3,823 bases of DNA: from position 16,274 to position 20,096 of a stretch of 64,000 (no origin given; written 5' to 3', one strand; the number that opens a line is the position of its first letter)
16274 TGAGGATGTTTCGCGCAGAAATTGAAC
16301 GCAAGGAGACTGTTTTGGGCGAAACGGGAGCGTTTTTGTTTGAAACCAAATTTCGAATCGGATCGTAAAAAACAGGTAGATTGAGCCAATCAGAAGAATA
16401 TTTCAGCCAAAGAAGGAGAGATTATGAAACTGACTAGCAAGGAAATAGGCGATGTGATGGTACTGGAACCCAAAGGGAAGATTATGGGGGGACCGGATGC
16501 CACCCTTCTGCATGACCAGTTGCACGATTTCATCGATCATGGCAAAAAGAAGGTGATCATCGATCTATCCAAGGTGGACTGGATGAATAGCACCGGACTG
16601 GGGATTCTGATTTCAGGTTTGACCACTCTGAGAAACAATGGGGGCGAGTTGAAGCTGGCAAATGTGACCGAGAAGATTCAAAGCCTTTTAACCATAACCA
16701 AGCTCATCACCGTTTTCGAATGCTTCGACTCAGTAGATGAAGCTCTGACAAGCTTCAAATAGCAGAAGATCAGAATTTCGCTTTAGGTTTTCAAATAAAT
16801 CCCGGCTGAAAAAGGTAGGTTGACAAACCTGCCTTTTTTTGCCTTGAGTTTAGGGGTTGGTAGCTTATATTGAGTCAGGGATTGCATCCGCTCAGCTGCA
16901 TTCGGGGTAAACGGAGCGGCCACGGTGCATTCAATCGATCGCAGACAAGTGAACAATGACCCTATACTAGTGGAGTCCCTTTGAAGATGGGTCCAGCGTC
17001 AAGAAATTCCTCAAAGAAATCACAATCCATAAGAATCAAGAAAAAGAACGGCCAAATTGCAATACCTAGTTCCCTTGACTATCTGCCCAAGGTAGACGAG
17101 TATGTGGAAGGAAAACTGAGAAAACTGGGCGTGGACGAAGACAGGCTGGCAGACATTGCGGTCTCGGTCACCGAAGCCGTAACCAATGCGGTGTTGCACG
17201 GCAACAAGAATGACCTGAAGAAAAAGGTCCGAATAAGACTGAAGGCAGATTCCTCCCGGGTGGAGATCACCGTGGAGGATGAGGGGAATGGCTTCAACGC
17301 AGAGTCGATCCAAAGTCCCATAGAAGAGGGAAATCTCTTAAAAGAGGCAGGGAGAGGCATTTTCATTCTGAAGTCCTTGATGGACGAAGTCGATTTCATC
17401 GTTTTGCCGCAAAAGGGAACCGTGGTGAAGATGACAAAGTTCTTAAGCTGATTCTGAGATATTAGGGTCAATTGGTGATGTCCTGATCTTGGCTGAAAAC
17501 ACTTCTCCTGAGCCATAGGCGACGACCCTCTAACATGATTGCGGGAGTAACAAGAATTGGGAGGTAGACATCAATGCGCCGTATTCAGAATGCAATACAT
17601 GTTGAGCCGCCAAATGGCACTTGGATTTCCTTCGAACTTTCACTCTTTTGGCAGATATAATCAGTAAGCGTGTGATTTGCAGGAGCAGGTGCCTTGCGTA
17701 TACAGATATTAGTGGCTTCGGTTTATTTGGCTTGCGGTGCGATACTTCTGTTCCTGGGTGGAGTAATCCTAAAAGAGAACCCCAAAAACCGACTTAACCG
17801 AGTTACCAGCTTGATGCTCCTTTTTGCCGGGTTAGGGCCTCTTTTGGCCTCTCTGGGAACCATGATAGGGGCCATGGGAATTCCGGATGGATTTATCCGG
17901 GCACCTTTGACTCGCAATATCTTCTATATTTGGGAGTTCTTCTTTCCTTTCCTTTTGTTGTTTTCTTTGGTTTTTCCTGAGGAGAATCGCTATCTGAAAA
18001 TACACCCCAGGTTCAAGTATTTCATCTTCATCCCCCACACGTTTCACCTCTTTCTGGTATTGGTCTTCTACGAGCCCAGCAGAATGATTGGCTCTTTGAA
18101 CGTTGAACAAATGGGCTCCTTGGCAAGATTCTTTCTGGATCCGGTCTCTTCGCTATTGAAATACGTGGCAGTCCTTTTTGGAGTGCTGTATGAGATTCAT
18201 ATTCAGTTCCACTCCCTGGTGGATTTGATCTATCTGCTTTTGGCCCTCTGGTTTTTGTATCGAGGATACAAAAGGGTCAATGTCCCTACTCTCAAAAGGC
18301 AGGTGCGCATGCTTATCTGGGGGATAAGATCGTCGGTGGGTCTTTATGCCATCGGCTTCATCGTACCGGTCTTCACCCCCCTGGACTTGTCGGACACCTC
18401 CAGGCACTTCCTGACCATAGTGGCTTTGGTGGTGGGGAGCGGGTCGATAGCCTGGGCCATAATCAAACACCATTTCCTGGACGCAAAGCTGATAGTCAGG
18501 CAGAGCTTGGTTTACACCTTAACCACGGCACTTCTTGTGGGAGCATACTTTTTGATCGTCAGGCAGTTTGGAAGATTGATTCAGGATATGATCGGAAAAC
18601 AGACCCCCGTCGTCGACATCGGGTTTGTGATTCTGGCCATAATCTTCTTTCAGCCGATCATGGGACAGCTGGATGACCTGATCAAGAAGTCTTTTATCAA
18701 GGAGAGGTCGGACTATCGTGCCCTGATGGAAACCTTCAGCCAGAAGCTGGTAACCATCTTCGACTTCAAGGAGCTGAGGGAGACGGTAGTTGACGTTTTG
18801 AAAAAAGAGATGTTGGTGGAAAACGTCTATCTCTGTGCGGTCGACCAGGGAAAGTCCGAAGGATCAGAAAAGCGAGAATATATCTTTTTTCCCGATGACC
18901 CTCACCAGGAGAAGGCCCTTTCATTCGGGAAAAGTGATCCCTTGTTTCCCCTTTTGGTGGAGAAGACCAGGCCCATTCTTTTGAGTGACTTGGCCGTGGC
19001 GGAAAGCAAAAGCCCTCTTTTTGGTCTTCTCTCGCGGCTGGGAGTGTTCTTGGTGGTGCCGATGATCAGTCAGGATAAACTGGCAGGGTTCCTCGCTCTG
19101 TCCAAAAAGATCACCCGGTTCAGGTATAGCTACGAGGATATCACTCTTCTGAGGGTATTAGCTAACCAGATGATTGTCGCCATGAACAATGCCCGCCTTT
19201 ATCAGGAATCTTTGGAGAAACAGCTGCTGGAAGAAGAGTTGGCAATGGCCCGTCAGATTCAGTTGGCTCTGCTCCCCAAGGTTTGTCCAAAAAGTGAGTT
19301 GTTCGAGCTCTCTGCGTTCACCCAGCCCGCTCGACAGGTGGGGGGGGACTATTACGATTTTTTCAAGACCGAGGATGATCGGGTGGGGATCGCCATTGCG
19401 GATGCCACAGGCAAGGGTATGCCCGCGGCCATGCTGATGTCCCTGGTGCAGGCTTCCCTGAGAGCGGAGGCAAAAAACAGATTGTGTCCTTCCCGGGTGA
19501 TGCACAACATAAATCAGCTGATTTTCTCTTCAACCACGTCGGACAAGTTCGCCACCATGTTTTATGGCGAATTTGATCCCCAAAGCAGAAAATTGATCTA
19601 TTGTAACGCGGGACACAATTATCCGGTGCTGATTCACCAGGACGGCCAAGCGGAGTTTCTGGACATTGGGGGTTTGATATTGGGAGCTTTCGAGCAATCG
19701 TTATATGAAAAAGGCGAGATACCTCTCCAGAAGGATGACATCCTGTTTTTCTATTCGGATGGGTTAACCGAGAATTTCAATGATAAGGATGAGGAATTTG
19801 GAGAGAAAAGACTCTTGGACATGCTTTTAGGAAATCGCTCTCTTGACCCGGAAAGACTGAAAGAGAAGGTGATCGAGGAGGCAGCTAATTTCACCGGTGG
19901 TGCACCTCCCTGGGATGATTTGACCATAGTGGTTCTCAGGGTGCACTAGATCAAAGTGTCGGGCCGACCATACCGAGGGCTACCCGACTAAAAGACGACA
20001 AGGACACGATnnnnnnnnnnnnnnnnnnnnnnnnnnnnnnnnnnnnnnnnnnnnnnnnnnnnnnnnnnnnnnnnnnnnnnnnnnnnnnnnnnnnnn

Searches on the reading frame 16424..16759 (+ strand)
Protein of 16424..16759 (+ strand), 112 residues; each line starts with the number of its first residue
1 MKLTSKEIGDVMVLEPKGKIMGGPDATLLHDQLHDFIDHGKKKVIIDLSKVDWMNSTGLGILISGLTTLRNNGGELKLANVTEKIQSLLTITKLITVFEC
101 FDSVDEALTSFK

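Call 9: search_protein_families(library=ncbifam, proteins=[window:16424-16759:+], max_evalue=0.001)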
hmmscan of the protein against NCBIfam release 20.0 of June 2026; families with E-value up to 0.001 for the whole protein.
window:16424-16759:+ (112 aa): 4 families
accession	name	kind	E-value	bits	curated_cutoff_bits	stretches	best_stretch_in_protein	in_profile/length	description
TIGR00377.1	ant_ant_sig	superfamily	2.6e-17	62.6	53.45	1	1-106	3-108/108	anti-sigma factor antagonist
TIGR02886.1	spore_II_AA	equivalog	6.7e-12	45.3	114.75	1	27-108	24-106/106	anti-sigma F factor antagonist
NF033618.0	mlaB_1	equivalog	3.2e-05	24.3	90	1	42-94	36-88/94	lipid asymmetry maintenance protein MlaB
NF002134.0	PRK00971.1-4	equivalog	0.00091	18.1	557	1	11-90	329-406/429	glutaminase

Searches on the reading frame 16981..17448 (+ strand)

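Call 9: search_protein_families(library=ncbifam, proteins=[window:16981-17448:+], max_evalue=0.001)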
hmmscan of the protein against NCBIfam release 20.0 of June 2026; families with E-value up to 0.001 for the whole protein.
window:16981-17448:+ (156 aa): 9 families
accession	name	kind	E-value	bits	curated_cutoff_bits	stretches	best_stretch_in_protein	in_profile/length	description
NF003144.0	PRK04069.1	equivalog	6.6e-23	80.9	145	1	23-155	7-143/161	anti-sigma B factor RsbW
TIGR01925.2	spIIAB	equivalog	8.9e-20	71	135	1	48-154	27-135/137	anti-sigma F factor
TIGR01924.1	rsbW_low_gc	equivalog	1.3e-19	70.2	155.05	1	22-155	6-143/159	anti-sigma B factor RsbW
NF041045.1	RsbA_anti_sig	subfamily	1.9e-12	47.1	210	1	30-152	186-301/303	anti-sigma factor RsbA family regulatory protein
NF051872.1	HisKinPhyk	equivalog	2.3e-07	29.8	750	1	48-152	439-535/537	sensor histidine kinase PhyK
TIGR02966.1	phoR_proteo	equivalog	0.00024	20.2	334.2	1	63-111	234-279/333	phosphate regulon sensor histidine kinase PhoR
NF033792.0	ActS_PrrB_HisK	equivalog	0.00028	19.9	350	1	56-111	309-359/423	ActS/PrrB/RegB family redox-sensitive histidine kinase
NF008298.1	PRK11086.1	subfamily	0.00097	17.7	520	0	67-127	431-491/529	DcuS/MalK family sensor histidine kinase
NF052443.1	SensHisKinMctS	equivalog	0.00097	17.6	700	0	64-117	365-414/457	two-component system sensor histidine kinase MctS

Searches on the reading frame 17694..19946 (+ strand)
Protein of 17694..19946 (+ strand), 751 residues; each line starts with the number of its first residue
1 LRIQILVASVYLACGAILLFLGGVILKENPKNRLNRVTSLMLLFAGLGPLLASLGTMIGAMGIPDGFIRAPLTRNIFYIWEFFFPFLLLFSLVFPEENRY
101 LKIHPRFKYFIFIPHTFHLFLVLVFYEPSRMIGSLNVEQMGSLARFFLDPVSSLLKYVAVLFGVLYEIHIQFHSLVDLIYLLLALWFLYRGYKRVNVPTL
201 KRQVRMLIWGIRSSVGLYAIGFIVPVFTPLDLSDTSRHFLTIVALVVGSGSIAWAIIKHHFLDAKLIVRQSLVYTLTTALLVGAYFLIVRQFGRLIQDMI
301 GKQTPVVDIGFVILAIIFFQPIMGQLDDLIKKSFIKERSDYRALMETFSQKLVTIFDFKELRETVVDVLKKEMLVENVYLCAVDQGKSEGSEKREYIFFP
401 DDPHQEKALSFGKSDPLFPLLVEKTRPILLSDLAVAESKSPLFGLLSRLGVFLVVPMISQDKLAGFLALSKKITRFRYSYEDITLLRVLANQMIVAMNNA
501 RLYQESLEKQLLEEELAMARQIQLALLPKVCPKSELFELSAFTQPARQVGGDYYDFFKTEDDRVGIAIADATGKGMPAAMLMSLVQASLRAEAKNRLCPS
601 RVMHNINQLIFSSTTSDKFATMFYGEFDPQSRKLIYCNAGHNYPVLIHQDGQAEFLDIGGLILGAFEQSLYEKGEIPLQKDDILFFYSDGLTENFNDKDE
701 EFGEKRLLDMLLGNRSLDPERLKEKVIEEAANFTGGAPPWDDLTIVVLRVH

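Call 9: search_protein_families(library=ncbifam, proteins=[window:17694-19946:+], max_evalue=0.001)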
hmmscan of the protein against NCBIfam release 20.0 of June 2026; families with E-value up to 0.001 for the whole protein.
window:17694-19946:+ (751 aa): 8 families
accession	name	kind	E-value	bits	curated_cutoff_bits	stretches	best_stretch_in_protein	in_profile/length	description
NF045505.1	RR_RssB_Pseudo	equivalog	9.9e-23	80.8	700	1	501-699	143-346/394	two-component system response regulator RssB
TIGR02865.1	spore_II_E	equivalog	3.3e-14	51.9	490.8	1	547-750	564-763/764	stage II sporulation protein E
TIGR02916.1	PEP_his_kin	equivalog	6.9e-10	38.1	300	1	255-510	211-470/679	XrtA/PEP-CTERM system histidine kinase PrsK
NF038263.1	prot_phos_SiaA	equivalog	9.7e-10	37.6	700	1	510-750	409-657/658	biofilm regulation protein phosphatase SiaA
NF041606.1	dguan_cyc_DgcA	equivalog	7.9e-06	25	370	1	340-505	13-177/340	diguanylate cyclase DgcA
NF053781.1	cdiGMPphdstlr2612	equivalog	8.9e-06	23.6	1600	1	450-526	381-451/1268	Tlr1612 family c-di-GMP phosphodiesterase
NF047786.1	his_kin_MadS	equivalog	2.5e-05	23.6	500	1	452-519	130-196/434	MadS family sensor histidine kinase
NF011958.0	PRK15429.1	equivalog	0.00098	17.8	830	0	450-523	298-372/692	formate hydrogenlyase transcriptional activator FlhA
